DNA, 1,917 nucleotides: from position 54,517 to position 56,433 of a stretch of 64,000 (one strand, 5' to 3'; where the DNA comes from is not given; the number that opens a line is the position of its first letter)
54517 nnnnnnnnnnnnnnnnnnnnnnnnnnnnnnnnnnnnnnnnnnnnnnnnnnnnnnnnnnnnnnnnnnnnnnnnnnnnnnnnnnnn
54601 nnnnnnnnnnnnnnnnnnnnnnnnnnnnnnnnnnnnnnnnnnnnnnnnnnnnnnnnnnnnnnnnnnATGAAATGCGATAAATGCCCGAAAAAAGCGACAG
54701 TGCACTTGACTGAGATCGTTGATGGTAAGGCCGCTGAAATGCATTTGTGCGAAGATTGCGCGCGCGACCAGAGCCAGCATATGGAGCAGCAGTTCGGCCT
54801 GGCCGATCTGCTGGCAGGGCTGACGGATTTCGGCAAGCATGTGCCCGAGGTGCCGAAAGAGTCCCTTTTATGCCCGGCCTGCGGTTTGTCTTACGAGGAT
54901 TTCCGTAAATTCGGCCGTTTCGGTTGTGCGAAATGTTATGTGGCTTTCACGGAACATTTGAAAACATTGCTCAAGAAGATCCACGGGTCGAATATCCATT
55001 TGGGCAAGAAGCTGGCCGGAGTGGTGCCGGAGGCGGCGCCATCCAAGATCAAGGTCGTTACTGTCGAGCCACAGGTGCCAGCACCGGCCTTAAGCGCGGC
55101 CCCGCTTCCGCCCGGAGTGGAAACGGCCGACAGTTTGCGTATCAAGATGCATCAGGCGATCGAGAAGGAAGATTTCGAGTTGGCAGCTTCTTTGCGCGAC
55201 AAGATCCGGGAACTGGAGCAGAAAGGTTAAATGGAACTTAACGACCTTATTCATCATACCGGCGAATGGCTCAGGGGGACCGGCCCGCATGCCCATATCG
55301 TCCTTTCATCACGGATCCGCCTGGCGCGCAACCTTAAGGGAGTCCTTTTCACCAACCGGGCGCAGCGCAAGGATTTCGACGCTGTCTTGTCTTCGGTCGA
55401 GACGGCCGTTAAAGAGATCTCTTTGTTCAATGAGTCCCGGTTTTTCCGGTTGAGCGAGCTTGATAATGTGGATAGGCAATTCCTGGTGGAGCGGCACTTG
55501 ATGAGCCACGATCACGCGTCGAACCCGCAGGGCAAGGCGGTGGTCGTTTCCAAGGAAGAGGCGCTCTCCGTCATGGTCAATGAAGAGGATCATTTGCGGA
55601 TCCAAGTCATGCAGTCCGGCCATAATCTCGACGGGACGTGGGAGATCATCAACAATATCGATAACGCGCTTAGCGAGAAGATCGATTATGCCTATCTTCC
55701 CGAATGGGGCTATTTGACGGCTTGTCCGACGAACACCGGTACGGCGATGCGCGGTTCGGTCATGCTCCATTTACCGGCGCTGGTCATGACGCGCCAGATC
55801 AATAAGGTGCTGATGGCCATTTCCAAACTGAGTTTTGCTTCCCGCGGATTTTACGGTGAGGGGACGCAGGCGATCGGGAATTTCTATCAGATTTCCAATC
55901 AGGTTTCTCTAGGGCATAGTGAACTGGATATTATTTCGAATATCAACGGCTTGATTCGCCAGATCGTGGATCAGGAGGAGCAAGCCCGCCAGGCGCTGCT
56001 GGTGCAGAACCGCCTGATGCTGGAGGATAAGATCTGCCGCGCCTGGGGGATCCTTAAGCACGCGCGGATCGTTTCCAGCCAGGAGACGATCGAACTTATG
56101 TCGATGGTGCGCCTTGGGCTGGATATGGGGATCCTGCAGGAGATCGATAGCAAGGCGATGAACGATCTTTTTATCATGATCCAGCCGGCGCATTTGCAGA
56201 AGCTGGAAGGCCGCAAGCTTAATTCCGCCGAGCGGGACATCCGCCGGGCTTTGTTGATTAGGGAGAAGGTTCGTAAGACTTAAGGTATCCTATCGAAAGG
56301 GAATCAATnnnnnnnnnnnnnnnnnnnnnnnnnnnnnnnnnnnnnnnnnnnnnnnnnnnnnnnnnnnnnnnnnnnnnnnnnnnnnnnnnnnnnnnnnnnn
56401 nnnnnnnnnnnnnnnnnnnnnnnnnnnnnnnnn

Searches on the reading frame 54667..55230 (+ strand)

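Call 22: search_protein_families(library=pfam, proteins=[window:54667-55230:+], max_evalue=0.001)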
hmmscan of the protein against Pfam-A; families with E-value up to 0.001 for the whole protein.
window:54667-55230:+ (187 aa): 1 family
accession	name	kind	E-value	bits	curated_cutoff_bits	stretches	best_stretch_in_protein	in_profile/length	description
PF02151.25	UVR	-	1.5e-10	40.9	21.5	1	156-185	6-35/36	UvrB/uvrC motif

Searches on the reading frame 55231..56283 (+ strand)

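Call 22: search_protein_families(library=pfam, proteins=[window:55231-56283:+], max_evalue=0.001)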
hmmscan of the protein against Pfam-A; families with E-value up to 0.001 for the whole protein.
window:55231-56283:+ (350 aa): 1 family
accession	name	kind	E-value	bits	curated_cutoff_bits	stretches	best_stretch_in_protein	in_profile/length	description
PF00217.24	ATP-gua_Ptrans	-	5.3e-68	228.9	22.4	1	53-251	3-202/203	ATP:guanido phosphotransferase, C-terminal catalytic domain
